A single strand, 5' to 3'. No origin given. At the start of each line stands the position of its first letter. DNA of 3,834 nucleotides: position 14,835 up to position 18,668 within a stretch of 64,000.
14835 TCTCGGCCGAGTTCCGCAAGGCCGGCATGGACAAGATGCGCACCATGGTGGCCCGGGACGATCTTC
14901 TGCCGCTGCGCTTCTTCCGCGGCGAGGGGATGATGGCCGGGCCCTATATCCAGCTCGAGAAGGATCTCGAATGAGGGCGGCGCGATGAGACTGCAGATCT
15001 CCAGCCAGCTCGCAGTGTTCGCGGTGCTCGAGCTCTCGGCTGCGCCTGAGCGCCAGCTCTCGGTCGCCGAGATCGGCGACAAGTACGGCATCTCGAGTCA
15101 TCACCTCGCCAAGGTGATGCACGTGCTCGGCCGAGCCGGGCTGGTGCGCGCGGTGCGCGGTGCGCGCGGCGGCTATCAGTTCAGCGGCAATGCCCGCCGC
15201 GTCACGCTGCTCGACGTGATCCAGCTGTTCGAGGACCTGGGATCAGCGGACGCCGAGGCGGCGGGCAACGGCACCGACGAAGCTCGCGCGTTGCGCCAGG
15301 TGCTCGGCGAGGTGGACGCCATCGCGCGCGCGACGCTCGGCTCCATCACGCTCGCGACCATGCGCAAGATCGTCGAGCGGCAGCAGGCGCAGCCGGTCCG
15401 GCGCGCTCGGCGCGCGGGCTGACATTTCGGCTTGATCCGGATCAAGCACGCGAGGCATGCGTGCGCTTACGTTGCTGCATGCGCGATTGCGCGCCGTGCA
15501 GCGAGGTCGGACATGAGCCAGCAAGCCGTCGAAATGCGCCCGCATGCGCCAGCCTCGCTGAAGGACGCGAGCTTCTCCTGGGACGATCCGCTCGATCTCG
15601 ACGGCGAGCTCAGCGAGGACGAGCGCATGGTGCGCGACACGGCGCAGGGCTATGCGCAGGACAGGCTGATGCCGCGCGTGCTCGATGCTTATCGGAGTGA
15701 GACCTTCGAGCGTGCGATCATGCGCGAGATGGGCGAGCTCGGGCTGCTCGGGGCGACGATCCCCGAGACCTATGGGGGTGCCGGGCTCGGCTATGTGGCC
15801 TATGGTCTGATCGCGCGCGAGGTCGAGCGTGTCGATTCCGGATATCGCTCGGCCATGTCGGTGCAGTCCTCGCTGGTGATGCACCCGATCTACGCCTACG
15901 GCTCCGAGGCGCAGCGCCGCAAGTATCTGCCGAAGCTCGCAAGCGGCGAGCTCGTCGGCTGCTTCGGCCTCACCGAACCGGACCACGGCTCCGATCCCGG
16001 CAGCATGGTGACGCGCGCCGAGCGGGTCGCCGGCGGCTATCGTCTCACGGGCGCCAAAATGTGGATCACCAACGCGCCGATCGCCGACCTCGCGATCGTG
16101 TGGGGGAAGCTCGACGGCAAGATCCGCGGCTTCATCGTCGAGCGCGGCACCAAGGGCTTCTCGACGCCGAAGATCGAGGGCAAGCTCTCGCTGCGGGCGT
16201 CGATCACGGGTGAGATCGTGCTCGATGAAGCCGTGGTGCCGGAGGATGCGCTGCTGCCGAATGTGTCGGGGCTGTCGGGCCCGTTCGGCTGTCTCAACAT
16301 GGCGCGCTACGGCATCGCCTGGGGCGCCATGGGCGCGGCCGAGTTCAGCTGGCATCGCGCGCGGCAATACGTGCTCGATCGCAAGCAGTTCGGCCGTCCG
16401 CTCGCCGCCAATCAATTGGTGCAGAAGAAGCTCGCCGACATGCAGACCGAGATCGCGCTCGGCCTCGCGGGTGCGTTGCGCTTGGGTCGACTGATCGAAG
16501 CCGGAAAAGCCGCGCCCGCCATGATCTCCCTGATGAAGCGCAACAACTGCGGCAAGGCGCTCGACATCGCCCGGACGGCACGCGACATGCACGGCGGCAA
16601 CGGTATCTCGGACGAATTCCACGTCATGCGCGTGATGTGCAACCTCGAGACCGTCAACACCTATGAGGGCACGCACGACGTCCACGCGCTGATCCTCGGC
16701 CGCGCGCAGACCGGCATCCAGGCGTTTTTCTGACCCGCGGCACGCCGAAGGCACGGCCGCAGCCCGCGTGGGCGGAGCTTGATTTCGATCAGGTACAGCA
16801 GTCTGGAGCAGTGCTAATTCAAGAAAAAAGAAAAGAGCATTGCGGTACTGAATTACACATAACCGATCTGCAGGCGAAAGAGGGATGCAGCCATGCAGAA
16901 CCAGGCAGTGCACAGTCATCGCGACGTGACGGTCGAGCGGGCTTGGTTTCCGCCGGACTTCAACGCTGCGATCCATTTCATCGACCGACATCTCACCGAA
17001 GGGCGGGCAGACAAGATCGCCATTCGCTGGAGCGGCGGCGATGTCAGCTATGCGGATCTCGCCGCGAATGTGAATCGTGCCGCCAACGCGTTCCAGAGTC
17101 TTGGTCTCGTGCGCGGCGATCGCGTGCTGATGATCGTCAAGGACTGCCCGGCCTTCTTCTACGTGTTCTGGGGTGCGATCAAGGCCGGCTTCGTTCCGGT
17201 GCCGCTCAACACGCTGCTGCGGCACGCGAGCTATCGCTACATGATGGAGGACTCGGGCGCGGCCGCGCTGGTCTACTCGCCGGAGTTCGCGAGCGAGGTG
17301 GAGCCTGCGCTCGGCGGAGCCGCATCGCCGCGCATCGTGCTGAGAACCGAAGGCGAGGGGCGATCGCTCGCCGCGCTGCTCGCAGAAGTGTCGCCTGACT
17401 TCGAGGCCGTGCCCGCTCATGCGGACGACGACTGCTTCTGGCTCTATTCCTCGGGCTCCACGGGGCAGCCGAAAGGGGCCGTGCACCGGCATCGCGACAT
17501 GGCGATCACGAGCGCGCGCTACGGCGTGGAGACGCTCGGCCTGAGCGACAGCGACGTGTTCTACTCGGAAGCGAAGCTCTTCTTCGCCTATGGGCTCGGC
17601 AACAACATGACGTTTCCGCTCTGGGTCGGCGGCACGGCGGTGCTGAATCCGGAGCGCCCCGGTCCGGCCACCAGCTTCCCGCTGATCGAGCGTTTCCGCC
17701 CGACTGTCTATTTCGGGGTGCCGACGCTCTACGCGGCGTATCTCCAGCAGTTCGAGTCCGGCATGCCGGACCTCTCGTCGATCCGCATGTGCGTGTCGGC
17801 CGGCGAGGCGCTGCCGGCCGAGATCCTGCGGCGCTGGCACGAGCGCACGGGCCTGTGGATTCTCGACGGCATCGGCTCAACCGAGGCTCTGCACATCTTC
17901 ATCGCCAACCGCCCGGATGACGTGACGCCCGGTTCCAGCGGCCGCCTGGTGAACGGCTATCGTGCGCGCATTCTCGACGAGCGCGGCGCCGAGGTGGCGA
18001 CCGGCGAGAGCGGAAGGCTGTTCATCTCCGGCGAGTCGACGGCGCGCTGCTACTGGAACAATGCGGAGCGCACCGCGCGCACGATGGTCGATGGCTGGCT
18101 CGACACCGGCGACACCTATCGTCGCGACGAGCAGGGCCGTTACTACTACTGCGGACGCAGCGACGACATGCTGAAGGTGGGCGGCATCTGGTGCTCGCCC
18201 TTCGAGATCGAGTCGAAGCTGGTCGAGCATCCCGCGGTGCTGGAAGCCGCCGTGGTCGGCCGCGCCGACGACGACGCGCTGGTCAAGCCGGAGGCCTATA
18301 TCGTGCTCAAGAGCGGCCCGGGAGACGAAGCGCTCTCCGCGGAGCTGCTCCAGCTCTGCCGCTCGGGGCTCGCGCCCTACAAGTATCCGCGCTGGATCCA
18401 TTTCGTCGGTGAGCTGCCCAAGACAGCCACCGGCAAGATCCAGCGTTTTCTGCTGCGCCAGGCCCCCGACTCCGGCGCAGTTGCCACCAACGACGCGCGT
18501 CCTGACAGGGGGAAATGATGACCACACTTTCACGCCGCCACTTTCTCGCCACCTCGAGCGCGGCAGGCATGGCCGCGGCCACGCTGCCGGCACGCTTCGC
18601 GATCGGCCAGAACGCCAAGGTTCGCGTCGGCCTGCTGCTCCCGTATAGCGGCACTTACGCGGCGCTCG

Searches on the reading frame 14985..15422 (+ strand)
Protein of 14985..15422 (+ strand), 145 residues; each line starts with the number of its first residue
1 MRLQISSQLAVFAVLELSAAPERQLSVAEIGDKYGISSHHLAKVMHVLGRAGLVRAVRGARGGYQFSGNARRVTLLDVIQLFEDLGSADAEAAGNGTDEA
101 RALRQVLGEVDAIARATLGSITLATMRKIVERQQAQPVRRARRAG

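Call 54: search_protein_families(library=pfam, proteins=[window:14985-15422:+], max_evalue=0.00001)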
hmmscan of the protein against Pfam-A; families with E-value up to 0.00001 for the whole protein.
window:14985-15422:+ (145 aa): 1 family
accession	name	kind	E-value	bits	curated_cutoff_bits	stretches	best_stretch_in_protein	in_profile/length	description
PF02082.26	Rrf2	-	8.8e-25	87.8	30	1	7-126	5-129/132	Iron-dependent Transcriptional regulator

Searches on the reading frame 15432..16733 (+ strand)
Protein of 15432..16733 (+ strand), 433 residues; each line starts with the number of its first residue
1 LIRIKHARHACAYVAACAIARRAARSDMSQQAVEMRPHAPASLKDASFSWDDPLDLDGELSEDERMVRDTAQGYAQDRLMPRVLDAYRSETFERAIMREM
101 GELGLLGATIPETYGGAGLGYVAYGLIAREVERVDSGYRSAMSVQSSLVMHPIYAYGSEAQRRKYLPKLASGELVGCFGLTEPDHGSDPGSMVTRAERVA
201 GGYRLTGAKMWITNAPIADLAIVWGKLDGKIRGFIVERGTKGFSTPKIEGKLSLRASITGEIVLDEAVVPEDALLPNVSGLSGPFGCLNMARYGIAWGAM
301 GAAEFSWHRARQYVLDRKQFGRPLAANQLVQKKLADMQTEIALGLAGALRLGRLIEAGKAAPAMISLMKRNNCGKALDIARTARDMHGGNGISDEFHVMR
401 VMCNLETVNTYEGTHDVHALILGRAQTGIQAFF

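Call 54: search_protein_families(library=pfam, proteins=[window:15432-16733:+], max_evalue=0.00001)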
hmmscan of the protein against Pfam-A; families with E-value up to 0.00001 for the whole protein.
window:15432-16733:+ (433 aa): 3 families
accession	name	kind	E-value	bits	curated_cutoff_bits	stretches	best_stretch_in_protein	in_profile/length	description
PF02771.21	Acyl-CoA_dh_N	-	1.5e-39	135.3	22.9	1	61-173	1-113/113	Acyl-CoA dehydrogenase, N-terminal domain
PF00441.29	Acyl-CoA_dh_1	-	1.2e-27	97.3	22.4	1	285-425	8-148/150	Acyl-CoA dehydrogenase, C-terminal domain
PF02770.24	Acyl-CoA_dh_M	-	1.3e-20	73.8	33.3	1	177-266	1-96/97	Acyl-CoA dehydrogenase, middle domain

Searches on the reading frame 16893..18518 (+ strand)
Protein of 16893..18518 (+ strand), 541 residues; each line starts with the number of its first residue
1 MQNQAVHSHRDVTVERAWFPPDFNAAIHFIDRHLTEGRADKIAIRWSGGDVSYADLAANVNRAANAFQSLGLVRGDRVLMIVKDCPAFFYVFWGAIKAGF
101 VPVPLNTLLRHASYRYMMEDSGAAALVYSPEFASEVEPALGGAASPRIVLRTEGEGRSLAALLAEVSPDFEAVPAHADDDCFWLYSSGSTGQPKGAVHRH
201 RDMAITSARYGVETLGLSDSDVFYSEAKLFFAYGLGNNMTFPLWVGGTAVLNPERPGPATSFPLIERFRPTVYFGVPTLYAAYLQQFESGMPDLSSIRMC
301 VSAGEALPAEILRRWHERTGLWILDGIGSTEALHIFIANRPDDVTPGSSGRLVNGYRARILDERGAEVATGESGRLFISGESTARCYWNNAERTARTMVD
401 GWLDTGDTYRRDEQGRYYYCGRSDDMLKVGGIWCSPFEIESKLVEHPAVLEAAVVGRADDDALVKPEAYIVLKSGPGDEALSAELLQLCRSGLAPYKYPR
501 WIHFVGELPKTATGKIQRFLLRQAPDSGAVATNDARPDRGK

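Call 54: search_protein_families(library=pfam, proteins=[window:16893-18518:+], max_evalue=0.00001)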
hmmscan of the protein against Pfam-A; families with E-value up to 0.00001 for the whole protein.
window:16893-18518:+ (541 aa): 2 families
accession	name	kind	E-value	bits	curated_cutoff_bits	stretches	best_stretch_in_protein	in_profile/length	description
PF00501.34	AMP-binding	-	5.3e-77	259.6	29.9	1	36-388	6-384/384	AMP-binding enzyme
PF13193.12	AMP-binding_C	-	3.3e-20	73.2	24.5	1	438-515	1-76/76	AMP-binding enzyme C-terminal domain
